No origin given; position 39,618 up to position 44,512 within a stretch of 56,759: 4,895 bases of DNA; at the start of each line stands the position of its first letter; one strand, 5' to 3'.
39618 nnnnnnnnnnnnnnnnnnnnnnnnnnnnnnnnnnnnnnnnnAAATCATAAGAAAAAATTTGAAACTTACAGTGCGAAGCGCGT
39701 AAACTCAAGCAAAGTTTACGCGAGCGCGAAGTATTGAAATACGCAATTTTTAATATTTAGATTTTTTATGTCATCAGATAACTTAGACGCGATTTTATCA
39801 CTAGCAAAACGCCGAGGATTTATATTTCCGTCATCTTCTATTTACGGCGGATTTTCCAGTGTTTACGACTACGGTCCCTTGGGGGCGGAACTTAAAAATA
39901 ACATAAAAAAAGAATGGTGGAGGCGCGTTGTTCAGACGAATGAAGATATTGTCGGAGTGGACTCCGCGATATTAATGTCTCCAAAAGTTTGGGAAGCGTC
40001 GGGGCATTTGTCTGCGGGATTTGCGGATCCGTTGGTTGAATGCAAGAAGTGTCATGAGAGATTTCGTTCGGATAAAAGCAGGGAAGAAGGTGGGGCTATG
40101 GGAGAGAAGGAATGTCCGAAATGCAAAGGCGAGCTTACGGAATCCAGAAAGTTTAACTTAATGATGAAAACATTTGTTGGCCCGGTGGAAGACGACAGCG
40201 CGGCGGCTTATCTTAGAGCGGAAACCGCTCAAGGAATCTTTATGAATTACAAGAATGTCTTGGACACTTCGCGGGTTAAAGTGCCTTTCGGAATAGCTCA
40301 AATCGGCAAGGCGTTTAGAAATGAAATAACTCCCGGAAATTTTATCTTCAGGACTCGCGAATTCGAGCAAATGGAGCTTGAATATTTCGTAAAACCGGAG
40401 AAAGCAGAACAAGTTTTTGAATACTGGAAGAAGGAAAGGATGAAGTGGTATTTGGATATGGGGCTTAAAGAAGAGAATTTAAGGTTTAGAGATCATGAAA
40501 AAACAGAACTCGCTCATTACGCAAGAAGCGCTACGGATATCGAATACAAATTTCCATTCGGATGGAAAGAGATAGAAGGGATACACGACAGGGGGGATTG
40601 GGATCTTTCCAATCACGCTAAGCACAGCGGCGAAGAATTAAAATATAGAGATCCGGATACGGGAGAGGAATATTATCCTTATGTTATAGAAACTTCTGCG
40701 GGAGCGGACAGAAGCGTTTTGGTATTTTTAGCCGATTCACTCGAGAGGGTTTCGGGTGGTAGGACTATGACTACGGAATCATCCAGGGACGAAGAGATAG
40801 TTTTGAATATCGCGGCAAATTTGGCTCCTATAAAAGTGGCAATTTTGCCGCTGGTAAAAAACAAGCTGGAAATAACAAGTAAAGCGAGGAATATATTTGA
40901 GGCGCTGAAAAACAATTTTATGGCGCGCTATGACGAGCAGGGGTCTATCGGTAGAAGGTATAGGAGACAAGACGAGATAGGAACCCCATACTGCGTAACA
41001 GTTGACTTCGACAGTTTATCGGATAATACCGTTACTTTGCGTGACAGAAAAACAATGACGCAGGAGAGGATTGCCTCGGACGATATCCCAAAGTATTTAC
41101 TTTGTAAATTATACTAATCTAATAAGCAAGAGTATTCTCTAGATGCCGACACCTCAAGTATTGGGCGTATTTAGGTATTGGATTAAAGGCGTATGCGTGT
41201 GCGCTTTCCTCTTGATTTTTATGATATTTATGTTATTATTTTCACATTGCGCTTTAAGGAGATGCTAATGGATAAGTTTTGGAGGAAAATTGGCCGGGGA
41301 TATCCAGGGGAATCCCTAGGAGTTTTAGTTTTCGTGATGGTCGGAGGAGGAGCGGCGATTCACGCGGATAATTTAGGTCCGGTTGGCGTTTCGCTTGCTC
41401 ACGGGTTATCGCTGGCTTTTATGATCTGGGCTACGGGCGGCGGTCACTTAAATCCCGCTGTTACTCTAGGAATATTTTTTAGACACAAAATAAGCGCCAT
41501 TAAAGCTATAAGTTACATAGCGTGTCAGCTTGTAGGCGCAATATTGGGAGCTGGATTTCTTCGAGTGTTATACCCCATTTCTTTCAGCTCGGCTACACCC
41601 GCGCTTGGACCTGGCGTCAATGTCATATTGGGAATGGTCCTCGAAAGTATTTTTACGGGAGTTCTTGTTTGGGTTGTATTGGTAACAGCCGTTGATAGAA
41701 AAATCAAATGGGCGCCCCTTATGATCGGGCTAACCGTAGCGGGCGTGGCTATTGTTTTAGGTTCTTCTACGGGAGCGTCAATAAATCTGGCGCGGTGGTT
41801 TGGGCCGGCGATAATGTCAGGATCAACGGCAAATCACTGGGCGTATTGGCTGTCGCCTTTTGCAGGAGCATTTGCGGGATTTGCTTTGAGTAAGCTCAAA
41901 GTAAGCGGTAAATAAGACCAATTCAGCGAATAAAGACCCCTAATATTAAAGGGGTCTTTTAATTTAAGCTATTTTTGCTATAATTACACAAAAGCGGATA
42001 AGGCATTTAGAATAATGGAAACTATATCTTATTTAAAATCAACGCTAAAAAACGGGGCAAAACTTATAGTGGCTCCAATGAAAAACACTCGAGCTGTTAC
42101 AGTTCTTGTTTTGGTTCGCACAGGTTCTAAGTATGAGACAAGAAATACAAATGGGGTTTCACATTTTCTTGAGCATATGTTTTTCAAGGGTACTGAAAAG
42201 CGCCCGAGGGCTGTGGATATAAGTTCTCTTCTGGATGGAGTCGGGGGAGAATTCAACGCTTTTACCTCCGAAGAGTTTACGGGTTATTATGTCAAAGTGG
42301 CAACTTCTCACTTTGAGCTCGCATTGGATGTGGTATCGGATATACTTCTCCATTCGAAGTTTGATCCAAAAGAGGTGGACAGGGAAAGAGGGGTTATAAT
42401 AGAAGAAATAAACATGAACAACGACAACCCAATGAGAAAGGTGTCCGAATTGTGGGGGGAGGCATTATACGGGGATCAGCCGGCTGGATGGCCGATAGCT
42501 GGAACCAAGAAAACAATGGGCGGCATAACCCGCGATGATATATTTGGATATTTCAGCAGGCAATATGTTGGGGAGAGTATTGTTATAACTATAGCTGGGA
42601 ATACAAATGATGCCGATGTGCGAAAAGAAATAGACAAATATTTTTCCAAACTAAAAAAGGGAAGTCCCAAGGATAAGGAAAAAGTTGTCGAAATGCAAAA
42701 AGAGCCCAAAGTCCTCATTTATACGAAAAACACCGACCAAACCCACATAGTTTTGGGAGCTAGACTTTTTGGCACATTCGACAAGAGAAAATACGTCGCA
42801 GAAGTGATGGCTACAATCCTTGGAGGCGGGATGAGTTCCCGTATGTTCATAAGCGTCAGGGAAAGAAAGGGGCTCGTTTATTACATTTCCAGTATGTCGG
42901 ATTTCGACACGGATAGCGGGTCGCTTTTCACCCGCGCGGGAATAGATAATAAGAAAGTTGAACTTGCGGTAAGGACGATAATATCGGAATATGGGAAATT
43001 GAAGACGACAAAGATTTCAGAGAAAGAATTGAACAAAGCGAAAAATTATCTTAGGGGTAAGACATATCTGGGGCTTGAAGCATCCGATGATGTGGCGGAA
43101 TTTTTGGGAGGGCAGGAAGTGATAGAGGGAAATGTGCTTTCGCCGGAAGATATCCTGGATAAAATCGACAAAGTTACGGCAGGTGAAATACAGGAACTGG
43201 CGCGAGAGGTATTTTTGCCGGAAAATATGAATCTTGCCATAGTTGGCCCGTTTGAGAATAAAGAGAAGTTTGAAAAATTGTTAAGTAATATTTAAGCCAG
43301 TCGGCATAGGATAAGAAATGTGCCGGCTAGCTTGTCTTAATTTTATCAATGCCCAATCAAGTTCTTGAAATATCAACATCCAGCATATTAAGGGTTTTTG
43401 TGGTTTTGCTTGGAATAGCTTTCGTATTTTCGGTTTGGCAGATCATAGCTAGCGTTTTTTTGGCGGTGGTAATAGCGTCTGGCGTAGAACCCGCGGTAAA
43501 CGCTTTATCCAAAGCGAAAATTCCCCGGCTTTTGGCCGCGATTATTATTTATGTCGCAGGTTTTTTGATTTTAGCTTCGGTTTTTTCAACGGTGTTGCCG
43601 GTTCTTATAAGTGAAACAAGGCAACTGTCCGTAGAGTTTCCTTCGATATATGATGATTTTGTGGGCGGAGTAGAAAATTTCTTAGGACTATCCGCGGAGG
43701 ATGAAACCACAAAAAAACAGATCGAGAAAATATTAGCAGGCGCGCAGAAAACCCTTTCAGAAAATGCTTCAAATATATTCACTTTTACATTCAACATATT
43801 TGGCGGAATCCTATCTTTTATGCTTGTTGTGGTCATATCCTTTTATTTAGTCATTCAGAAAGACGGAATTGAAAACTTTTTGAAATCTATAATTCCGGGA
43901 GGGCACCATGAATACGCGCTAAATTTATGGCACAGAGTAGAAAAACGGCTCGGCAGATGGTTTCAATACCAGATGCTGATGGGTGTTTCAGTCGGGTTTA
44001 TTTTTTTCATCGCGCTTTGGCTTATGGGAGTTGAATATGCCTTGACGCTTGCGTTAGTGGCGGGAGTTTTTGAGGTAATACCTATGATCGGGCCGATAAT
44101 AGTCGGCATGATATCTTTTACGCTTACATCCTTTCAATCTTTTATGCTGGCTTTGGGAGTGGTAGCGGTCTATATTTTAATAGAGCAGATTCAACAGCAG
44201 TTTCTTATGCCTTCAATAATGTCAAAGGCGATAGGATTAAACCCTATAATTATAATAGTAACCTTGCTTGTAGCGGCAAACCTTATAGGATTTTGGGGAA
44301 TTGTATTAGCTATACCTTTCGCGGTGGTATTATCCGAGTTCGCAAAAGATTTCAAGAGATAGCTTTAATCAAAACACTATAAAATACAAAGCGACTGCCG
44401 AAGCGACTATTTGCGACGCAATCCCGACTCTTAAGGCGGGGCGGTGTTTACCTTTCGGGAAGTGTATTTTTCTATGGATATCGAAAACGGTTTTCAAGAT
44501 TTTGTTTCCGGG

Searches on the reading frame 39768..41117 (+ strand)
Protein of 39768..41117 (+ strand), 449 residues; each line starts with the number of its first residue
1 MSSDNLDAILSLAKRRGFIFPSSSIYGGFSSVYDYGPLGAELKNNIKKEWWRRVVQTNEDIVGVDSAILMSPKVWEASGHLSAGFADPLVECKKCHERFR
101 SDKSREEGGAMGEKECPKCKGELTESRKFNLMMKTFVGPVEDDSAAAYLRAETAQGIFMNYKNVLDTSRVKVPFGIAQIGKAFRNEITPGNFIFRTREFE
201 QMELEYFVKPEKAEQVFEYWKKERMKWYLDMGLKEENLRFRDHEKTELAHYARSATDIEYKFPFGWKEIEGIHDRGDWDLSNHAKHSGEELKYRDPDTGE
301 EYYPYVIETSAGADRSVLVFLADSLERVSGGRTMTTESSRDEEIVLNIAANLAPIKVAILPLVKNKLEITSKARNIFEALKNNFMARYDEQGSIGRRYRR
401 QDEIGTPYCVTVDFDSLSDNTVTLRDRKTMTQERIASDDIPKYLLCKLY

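Call 78: search_protein_families(library=pfam, proteins=[window:39768-41117:+], max_evalue=0.0001)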
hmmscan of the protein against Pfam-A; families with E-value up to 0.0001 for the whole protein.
window:39768-41117:+ (449 aa): 2 families
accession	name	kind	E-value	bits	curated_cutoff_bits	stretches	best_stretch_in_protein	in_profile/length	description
PF03129.25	HGTP_anticodon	-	9.3e-21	74.2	21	1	356-446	1-93/94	Anticodon binding domain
PF00587.30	tRNA-synt_2b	-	1.8e-11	44.9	29.3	1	141-321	4-176/179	tRNA synthetase class II core domain (G, H, P, S and T)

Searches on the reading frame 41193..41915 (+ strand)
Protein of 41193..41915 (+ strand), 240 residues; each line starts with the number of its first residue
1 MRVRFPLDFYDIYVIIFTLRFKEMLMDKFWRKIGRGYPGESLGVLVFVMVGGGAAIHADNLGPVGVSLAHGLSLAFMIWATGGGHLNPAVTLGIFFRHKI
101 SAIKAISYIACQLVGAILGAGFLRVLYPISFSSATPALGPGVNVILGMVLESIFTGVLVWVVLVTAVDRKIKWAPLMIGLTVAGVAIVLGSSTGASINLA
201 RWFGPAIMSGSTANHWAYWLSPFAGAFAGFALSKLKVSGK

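Call 78: search_protein_families(library=pfam, proteins=[window:41193-41915:+], max_evalue=0.0001)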
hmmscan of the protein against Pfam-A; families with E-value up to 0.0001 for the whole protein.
window:41193-41915:+ (240 aa): 1 family
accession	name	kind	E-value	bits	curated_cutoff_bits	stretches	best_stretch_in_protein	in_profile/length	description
PF00230.25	MIP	-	2.1e-40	139.3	25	1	39-229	13-218/222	Major intrinsic protein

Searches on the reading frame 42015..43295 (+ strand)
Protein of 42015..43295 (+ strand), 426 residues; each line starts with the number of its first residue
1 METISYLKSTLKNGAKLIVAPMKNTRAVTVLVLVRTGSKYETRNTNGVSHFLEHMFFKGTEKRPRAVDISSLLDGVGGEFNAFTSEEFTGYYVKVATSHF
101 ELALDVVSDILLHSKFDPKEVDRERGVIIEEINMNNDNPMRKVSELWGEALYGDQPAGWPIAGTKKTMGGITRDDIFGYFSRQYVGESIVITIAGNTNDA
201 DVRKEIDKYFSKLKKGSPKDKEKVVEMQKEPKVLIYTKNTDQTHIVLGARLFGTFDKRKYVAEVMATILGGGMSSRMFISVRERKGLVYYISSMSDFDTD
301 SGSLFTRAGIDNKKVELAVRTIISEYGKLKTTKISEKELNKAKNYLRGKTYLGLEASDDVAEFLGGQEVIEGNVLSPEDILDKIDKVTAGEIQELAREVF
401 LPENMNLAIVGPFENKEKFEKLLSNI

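Call 78: search_protein_families(library=pfam, proteins=[window:42015-43295:+], max_evalue=0.0001)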
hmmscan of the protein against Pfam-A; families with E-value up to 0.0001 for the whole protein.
window:42015-43295:+ (426 aa): 2 families
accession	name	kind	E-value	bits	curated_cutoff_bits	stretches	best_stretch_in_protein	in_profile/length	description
PF00675.25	Peptidase_M16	-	7.5e-39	133.4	22.3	1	23-164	7-148/149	Insulinase (Peptidase family M16)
PF05193.26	Peptidase_M16_C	-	1.7e-36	126.3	23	1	171-345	2-180/181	Peptidase M16 inactive domain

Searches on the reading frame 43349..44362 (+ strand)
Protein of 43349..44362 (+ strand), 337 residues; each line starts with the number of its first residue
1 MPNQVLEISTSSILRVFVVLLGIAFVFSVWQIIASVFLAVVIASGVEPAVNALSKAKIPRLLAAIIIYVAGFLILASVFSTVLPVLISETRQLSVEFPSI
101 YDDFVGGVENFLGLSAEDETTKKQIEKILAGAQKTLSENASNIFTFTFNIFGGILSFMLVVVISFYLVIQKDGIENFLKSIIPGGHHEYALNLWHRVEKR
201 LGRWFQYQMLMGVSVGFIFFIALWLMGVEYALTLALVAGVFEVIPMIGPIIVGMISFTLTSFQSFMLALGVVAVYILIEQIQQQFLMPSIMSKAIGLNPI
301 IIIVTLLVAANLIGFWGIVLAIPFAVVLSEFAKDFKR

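Call 78: search_protein_families(library=pfam, proteins=[window:43349-44362:+], max_evalue=0.0001)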
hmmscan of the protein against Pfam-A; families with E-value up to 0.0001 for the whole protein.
window:43349-44362:+ (337 aa): 1 family
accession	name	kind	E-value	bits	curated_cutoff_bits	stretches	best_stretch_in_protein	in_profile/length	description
PF01594.21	AI-2E_transport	-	7.2e-54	183.6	34.3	1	17-334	8-325/327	AI-2E family transporter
